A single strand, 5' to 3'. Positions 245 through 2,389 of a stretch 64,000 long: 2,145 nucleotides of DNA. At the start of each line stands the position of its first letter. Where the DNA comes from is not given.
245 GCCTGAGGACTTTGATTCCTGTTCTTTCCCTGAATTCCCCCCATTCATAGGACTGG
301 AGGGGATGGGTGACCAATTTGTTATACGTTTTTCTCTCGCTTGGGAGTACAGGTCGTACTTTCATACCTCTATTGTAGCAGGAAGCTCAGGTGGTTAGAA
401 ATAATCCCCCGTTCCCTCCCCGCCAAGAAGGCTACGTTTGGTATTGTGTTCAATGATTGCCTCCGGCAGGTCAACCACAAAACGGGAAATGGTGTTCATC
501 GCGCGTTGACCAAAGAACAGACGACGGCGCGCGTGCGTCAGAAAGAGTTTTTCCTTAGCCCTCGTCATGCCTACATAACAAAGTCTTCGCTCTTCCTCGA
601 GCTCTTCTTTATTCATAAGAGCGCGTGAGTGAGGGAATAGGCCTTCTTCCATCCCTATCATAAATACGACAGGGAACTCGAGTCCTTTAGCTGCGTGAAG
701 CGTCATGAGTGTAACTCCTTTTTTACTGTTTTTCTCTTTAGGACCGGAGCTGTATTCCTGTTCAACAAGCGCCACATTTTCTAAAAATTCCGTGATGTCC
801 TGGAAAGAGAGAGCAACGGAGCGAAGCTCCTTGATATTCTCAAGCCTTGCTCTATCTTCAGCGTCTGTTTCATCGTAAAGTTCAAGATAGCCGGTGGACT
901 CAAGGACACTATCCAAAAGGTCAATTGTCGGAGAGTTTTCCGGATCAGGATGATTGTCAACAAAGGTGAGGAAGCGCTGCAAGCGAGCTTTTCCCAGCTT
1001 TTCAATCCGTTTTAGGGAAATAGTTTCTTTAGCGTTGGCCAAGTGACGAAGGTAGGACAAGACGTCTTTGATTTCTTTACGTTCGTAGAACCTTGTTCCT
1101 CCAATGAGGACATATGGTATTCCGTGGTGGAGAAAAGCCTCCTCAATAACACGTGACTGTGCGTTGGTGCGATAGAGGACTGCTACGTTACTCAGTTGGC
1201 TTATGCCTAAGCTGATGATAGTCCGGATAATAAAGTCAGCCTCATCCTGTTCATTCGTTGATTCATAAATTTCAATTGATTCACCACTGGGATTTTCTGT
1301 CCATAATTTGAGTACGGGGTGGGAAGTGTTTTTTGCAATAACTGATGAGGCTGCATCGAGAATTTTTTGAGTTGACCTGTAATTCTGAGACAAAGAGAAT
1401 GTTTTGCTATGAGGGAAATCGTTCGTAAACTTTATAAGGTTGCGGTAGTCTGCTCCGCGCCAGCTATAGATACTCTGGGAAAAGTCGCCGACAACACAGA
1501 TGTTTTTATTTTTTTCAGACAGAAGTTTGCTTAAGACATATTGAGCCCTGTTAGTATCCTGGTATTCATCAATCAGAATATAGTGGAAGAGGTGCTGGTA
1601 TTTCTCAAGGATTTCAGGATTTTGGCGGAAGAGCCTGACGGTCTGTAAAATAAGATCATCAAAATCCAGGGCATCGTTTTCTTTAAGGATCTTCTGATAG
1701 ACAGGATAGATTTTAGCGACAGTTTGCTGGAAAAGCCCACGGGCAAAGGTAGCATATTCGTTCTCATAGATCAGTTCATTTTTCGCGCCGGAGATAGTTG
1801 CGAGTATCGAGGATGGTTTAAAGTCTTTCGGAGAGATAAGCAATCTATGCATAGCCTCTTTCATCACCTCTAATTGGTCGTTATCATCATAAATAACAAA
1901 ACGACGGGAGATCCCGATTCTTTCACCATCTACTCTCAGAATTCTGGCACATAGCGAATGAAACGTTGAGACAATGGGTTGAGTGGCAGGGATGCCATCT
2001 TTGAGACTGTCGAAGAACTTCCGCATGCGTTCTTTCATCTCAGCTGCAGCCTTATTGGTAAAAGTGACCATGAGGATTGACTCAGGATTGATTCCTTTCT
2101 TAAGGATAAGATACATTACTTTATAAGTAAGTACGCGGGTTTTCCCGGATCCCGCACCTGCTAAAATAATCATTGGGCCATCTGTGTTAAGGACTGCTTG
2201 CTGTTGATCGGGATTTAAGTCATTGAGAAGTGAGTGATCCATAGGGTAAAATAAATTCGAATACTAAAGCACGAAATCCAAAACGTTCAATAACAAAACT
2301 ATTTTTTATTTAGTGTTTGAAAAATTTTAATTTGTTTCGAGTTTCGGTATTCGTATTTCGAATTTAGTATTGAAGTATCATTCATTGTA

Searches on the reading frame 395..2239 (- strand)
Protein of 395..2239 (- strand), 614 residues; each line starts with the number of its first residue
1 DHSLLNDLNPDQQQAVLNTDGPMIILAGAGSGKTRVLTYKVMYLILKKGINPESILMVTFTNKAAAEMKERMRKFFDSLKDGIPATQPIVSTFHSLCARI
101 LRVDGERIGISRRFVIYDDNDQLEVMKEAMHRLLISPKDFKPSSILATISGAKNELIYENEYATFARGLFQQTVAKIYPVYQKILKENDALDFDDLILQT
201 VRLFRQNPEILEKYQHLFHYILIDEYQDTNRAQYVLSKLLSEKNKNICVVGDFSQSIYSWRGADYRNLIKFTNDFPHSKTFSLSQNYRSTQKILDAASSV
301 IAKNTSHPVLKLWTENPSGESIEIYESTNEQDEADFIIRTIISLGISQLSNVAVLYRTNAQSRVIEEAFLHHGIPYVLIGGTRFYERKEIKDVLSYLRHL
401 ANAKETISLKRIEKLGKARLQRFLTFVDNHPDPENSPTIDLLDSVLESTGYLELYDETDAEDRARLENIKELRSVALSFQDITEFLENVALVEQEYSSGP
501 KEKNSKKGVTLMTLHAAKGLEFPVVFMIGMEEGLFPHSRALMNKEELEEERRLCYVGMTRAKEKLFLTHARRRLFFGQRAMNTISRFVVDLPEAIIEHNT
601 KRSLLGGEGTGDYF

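Call 22: search_protein_families(library=pfam, proteins=[window:395-2239:-], max_evalue=0.00001)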
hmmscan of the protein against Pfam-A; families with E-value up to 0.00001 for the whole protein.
window:395-2239:- (614 aa): 6 families
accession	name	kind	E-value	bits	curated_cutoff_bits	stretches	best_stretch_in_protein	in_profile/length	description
PF00580.27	UvrD-helicase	-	8.7e-90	301.5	23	1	8-276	1-271/271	UvrD/REP helicase N-terminal domain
PF13361.12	UvrD_C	-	1.1e-68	232.7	25.6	2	282-413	2-135/350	UvrD-like helicase C-terminal domain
PF13245.12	AAA_19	-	6.9e-22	78.5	25.1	1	12-259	1-132/134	AAA domain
PF13538.12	UvrD_C_2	-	1.1e-10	41.6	27.4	1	509-567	2-51/52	UvrD-like helicase C-terminal domain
PF01443.25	Viral_helicase1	-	2.4e-06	28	21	0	507-566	175-225/228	Viral superfamily 1 RNA helicase core domain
PF13604.12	AAA_30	-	7.5e-06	26.2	27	0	8-72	2-66/191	AAA domain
